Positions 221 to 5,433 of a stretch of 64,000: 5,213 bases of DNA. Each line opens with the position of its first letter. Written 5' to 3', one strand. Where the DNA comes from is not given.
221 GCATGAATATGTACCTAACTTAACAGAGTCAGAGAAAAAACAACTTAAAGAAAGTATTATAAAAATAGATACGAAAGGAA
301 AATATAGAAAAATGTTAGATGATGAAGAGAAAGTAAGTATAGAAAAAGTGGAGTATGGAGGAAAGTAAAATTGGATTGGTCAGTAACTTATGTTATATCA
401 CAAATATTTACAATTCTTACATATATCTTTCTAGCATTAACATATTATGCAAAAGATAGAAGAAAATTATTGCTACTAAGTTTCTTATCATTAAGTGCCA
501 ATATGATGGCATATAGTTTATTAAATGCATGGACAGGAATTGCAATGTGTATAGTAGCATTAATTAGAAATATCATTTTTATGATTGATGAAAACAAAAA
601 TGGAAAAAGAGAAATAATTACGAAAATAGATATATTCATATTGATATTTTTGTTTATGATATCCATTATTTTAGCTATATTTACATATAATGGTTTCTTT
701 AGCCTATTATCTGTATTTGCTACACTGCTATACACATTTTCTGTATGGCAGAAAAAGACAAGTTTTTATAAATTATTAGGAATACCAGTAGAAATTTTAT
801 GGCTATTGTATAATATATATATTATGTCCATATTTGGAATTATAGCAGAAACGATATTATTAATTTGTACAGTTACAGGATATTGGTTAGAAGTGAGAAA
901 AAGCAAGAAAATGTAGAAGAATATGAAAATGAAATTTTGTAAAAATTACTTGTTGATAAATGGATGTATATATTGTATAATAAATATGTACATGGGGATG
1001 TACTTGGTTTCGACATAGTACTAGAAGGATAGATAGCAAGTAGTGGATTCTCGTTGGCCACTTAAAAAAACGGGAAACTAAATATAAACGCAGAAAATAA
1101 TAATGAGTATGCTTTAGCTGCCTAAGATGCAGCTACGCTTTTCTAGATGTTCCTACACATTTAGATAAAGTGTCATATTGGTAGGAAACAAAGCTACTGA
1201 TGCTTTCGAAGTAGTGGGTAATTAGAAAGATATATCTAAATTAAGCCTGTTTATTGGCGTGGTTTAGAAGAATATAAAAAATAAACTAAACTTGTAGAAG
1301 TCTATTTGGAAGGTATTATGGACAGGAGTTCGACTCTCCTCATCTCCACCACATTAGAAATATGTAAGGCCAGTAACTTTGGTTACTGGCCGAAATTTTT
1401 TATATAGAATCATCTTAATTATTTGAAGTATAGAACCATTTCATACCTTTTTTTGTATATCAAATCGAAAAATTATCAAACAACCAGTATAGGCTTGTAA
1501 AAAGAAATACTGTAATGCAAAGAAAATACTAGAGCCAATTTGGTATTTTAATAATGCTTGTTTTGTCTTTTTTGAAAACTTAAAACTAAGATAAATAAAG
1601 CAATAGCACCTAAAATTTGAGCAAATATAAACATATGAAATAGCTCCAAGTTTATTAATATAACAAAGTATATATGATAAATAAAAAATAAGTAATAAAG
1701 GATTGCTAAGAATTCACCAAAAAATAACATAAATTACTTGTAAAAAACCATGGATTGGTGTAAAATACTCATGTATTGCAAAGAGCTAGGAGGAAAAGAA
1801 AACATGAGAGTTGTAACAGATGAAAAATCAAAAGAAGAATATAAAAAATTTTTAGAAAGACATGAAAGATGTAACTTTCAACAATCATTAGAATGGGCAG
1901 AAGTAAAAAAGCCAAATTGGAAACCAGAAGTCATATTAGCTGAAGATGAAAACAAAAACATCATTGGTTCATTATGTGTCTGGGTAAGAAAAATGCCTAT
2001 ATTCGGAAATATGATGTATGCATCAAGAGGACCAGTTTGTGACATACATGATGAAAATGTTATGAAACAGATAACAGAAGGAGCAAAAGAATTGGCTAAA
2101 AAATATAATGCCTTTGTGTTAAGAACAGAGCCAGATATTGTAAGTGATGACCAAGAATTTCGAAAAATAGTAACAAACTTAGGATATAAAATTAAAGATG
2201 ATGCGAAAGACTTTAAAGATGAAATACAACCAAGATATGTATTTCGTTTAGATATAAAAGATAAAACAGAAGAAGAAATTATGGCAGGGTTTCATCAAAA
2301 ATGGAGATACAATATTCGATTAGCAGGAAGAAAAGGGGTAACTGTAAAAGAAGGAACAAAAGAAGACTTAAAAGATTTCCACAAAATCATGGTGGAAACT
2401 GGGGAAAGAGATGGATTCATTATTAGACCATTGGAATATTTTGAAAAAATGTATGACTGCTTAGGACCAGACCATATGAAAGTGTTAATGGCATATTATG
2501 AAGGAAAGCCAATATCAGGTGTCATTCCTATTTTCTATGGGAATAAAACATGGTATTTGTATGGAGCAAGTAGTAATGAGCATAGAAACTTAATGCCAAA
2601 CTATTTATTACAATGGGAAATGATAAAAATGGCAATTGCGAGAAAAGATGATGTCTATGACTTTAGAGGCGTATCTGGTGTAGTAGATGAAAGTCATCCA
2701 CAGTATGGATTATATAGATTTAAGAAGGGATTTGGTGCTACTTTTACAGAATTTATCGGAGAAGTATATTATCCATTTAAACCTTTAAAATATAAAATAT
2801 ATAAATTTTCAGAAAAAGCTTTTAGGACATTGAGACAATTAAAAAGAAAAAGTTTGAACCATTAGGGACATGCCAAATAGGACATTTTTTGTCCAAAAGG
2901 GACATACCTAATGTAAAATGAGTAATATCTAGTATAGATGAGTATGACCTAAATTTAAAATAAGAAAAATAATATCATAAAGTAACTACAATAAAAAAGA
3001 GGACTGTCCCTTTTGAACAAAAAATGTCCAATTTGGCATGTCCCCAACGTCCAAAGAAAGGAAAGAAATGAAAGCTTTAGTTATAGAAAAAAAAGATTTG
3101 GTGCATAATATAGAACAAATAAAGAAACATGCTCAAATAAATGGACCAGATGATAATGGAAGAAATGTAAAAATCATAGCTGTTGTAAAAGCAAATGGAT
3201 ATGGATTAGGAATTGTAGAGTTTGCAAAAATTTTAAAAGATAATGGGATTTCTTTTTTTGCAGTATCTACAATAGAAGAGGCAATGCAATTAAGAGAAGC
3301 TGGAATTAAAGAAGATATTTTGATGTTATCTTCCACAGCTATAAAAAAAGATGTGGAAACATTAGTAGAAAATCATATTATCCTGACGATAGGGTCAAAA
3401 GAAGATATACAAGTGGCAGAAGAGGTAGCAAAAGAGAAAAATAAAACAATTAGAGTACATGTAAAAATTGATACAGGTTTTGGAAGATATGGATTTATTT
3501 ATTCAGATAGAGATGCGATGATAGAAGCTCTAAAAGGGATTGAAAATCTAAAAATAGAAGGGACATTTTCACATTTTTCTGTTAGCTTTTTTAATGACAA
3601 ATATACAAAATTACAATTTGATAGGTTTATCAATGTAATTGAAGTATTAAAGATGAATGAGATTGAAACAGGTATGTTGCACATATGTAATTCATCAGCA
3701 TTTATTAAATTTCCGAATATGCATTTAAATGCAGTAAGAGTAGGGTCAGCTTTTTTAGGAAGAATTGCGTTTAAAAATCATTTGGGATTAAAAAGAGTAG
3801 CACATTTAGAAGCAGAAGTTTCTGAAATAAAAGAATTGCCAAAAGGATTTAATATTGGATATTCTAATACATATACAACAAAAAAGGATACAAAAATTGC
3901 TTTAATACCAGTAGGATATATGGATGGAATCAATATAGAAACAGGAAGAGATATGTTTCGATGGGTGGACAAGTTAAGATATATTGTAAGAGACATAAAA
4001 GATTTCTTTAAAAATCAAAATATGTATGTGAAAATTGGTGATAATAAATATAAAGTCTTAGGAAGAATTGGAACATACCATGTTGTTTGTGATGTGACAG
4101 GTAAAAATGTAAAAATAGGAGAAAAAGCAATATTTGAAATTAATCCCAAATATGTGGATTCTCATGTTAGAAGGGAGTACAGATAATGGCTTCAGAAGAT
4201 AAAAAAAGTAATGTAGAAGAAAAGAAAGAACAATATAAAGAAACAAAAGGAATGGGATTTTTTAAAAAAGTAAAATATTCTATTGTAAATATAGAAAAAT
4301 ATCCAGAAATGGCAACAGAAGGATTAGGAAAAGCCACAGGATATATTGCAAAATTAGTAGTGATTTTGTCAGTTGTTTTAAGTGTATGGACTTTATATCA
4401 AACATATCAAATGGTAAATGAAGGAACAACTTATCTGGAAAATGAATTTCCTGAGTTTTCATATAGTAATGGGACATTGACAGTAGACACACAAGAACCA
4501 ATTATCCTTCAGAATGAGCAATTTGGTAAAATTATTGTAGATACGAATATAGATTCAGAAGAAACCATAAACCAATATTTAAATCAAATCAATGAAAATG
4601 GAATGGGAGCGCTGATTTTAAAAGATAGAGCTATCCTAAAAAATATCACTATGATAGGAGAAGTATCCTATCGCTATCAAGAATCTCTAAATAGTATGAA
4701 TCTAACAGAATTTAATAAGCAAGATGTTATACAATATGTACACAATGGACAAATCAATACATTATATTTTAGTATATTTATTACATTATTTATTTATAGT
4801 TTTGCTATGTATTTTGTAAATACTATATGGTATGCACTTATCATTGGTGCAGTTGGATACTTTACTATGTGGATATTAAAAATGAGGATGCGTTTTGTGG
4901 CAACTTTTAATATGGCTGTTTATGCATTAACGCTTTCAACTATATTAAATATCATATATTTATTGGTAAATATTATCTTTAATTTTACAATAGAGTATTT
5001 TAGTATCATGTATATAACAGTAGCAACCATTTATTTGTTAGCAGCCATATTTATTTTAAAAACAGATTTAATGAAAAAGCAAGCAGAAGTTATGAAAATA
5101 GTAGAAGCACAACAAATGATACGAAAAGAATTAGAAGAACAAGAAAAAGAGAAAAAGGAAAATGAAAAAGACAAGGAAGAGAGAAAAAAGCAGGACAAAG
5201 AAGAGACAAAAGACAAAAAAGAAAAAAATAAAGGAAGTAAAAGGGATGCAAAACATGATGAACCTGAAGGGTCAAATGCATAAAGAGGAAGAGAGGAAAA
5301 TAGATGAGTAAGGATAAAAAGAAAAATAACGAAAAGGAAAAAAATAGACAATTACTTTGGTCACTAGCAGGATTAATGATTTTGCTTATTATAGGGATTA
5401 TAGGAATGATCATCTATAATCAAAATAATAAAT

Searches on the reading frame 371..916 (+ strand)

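Call 26: search_protein_families(library=pfam, proteins=[window:371-916:+], max_evalue=0.001)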
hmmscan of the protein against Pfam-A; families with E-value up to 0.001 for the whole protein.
window:371-916:+ (181 aa): 1 family
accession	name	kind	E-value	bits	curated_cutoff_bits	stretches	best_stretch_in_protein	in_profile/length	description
PF10688.14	Imp-YgjV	-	3.7e-23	82.5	23.5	1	9-172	2-153/159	Bacterial inner membrane protein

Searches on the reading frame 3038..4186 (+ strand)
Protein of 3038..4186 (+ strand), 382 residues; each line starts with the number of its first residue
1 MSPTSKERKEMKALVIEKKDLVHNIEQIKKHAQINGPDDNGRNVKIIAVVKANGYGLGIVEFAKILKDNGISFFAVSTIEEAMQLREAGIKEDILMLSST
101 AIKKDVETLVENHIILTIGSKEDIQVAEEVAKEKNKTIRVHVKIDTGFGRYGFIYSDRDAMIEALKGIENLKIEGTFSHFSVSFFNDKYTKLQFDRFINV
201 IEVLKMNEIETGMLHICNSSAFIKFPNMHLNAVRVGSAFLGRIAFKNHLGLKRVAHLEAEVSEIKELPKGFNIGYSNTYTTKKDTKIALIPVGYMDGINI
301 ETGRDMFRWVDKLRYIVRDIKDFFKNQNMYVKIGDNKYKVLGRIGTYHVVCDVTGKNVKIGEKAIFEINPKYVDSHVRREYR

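Call 26: search_protein_families(library=pfam, proteins=[window:3038-4186:+], max_evalue=0.001)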
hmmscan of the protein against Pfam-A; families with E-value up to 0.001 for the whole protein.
window:3038-4186:+ (382 aa): 2 families
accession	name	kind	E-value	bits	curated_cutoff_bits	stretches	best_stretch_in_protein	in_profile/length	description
PF01168.26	Ala_racemase_N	-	2.6e-56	191.2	24.1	1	18-241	3-217/220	Alanine racemase, N-terminal domain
PF00842.27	Ala_racemase_C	-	4.3e-16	59.1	25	1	254-365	1-90/127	Alanine racemase, C-terminal domain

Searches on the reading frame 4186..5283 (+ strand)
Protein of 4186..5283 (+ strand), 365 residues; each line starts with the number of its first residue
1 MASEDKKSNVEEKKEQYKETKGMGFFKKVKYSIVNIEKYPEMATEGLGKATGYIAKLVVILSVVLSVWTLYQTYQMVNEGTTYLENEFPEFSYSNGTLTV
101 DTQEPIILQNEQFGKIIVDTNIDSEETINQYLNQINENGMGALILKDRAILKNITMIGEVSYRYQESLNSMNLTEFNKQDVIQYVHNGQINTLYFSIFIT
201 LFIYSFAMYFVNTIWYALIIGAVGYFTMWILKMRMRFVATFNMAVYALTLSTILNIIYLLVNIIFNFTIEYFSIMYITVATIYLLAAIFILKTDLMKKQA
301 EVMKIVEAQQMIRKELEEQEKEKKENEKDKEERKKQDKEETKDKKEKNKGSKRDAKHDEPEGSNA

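Call 26: search_protein_families(library=pfam, proteins=[window:4186-5283:+], max_evalue=0.001)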
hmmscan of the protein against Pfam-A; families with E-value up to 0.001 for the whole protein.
window:4186-5283:+ (365 aa): 1 family
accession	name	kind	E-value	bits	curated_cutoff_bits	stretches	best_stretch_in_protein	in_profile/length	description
PF06691.16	DUF1189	-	2.5e-35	122.6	28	1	26-288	1-244/244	Protein of unknown function (DUF1189)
